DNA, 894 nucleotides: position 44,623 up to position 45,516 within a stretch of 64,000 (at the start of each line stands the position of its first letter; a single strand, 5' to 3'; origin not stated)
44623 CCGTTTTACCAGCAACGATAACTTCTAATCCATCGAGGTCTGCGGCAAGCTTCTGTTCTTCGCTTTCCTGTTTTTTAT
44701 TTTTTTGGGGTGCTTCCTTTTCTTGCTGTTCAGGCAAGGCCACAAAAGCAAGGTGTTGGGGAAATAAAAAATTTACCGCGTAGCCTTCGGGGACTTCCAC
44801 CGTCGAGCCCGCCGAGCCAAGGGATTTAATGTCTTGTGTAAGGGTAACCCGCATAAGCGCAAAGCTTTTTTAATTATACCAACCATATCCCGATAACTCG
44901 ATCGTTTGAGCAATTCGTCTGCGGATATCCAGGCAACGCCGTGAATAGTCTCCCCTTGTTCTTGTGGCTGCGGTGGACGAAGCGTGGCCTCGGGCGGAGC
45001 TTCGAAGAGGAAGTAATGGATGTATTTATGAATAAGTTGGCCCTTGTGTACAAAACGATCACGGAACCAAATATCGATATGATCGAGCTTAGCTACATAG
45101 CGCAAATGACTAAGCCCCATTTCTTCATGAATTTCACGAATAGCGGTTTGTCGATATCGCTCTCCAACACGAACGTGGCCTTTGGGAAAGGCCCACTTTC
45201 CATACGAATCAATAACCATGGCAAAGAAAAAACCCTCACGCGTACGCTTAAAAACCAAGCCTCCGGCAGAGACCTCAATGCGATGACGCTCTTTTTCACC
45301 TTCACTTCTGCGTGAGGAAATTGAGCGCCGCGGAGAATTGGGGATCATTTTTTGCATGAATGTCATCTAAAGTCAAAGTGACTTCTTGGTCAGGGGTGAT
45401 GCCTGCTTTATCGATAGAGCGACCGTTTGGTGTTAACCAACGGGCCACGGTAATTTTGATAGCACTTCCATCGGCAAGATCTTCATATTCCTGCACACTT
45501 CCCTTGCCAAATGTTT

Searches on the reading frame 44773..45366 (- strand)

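Call 61: search_protein_families(library=pfam, proteins=[window:44773-45366:-], max_evalue=10)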
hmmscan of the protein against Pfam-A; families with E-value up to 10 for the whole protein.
window:44773-45366:- (197 aa): 1 family
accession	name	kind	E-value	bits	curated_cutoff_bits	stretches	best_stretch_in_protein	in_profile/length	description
PF00293.34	NUDIX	-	5.3e-17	62.5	21.1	1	53-155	26-121/134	NUDIX domain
